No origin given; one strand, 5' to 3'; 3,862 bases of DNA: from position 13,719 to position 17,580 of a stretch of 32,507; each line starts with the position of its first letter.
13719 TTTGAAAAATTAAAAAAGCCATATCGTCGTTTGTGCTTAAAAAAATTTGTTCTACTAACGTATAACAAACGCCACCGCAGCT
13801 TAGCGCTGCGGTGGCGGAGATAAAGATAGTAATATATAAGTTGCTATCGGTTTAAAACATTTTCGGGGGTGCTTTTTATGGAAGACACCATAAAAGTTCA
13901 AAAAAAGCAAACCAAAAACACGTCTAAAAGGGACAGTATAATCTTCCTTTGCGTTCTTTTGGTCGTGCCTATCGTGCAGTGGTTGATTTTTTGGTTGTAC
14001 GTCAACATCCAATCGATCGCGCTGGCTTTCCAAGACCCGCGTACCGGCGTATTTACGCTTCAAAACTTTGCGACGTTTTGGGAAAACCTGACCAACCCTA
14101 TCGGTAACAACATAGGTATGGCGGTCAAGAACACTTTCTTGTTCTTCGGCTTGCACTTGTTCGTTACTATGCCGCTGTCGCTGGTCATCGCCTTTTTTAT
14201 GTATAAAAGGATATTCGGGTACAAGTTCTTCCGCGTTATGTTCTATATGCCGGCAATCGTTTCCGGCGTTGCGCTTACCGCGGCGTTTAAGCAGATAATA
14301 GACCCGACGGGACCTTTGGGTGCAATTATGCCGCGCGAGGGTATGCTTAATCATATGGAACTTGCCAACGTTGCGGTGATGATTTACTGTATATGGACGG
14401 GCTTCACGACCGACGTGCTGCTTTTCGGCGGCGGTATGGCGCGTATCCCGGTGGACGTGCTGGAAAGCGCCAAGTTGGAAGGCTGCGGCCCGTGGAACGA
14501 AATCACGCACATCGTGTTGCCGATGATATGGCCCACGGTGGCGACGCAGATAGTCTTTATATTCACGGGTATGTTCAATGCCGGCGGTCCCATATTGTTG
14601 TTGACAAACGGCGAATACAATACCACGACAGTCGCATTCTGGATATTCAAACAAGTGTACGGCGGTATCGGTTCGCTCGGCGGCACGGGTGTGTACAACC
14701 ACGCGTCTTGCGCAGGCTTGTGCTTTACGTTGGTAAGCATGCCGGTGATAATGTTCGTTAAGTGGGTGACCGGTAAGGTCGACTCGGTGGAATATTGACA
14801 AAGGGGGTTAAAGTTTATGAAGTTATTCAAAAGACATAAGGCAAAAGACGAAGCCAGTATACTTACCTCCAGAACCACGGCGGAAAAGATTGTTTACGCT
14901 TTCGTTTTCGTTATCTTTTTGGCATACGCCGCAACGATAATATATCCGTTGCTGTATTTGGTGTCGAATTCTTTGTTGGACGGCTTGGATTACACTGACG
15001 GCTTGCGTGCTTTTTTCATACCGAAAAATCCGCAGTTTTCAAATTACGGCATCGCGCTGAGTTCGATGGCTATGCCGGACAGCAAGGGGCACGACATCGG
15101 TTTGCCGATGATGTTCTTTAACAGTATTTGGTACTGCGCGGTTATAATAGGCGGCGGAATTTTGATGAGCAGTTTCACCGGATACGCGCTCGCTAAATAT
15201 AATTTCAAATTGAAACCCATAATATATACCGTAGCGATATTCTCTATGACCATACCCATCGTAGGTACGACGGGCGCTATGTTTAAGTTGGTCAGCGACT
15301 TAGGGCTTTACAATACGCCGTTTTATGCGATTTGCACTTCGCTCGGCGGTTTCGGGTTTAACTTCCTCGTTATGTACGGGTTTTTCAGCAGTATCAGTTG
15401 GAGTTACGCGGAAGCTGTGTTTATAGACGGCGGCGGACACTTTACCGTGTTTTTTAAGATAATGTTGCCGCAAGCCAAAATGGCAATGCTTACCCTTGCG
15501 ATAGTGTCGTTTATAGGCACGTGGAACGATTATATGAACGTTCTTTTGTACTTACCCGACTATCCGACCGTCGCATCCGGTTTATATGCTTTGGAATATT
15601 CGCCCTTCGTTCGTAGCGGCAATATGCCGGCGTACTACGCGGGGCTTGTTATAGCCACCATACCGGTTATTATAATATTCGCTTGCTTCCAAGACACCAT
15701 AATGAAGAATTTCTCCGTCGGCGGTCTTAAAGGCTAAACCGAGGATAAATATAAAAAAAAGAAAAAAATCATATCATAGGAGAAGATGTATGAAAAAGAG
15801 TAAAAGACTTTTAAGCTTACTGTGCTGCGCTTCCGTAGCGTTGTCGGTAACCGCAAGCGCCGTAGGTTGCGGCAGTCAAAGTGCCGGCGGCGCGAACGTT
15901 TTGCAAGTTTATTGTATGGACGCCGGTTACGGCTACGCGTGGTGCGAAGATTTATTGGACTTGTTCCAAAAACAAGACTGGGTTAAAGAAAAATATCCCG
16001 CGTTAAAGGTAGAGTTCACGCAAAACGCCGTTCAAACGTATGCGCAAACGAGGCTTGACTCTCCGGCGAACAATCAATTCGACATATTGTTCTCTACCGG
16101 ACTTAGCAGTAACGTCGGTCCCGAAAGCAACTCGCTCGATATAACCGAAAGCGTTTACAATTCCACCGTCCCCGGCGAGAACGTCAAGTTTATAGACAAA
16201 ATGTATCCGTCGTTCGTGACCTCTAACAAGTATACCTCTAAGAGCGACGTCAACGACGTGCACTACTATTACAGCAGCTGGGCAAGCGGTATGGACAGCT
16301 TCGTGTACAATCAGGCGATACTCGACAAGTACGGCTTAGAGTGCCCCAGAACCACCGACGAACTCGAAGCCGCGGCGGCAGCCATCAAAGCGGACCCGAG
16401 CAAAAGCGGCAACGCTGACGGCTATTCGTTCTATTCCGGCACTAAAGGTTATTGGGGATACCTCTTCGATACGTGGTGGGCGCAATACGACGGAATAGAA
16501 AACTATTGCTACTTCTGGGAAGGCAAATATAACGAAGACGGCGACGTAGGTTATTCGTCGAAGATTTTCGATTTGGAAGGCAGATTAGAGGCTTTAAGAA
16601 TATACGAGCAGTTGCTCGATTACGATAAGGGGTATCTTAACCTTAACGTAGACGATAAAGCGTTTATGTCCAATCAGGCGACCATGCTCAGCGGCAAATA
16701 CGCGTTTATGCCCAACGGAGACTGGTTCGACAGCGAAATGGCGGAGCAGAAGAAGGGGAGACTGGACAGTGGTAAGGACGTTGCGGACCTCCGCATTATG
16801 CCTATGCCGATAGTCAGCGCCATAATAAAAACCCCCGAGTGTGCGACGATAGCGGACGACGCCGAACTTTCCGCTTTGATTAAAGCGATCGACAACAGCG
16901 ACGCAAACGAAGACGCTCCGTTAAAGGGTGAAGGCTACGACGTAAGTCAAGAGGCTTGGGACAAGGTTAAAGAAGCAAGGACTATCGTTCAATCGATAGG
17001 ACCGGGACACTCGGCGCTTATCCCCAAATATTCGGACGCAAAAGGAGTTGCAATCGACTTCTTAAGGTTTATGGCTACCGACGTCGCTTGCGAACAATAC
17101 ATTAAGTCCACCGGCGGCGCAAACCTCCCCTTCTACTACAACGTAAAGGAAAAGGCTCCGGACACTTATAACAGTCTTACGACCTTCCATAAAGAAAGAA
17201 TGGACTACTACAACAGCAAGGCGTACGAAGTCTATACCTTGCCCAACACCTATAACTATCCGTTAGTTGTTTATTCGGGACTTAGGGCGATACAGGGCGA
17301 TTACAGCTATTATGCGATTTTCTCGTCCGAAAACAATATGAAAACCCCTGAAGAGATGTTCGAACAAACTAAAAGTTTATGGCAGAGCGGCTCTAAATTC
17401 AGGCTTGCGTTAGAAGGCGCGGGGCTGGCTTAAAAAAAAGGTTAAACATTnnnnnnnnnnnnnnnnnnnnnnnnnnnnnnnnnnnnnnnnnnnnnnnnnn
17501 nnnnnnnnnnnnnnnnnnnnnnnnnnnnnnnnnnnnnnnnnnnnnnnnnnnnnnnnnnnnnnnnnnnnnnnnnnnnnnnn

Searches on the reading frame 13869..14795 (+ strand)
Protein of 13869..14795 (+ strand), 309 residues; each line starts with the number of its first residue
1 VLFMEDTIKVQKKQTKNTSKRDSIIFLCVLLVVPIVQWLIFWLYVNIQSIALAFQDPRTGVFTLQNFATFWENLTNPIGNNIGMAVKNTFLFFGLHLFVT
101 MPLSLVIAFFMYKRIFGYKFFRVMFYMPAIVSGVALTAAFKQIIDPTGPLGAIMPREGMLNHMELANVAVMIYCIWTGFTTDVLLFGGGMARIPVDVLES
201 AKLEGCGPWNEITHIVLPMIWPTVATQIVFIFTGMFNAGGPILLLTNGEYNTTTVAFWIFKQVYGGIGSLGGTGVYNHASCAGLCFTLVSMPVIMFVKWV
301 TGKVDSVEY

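Call 18: search_protein_families(library=pfam, proteins=[window:13869-14795:+], max_evalue=0.001)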
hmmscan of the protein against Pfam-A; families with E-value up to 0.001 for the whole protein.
window:13869-14795:+ (309 aa): 1 family
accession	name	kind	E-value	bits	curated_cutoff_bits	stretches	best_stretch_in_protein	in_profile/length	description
PF00528.27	BPD_transp_1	-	2e-09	37.9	26.4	1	102-301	3-175/184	Binding-protein-dependent transport system inner membrane component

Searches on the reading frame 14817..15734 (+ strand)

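Call 18: search_protein_families(library=pfam, proteins=[window:14817-15734:+], max_evalue=0.001)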
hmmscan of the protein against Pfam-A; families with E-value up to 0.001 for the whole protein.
window:14817-15734:+ (306 aa): 1 family
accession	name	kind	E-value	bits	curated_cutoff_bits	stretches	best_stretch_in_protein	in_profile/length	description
PF00528.27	BPD_transp_1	-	2.5e-17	63.7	26.4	1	118-295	5-178/184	Binding-protein-dependent transport system inner membrane component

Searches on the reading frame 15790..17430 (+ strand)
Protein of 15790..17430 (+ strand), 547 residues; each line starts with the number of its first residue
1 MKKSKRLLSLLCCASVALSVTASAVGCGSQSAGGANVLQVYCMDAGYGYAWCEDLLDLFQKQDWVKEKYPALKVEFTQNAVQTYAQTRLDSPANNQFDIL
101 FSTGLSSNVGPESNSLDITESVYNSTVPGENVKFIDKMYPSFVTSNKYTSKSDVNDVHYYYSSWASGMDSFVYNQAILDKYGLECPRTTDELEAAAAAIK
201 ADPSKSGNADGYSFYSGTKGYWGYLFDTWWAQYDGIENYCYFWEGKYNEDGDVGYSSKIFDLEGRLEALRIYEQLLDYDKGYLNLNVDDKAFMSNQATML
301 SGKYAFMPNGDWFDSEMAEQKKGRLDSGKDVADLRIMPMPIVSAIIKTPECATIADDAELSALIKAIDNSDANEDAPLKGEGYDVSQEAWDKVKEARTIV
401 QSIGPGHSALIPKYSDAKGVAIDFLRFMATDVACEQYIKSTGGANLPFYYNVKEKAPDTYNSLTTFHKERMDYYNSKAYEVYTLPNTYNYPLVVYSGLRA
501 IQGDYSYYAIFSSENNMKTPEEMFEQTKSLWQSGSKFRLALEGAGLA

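Call 4: search_protein_families(library=pfam, proteins=[window:15790-17430:+], max_evalue=1)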
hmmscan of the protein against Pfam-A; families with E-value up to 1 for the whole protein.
window:15790-17430:+ (547 aa): 1 family
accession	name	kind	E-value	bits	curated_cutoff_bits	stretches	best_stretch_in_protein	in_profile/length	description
PF01547.30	SBP_bac_1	-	4.4e-09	37.2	26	1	67-431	18-303/307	Bacterial extracellular solute-binding protein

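Call 5: search_protein_families(library=ncbifam, proteins=[window:15790-17430:+], max_evalue=1)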
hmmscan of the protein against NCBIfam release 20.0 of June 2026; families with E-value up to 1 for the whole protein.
window:15790-17430:+ (547 aa): 2 families
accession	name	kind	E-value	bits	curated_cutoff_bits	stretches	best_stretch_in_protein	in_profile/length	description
TIGR03850.1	bind_CPR_0540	equivalog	1.2e-23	83.4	299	1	13-321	6-296/437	carbohydrate ABC transporter substrate-binding protein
TIGR03851.1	chitin_NgcE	equivalog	2.2e-12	46.6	399.65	2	36-202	40-196/450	N-acetylglucosamine/diacetylchitobiose ABC transporter substrate-binding protein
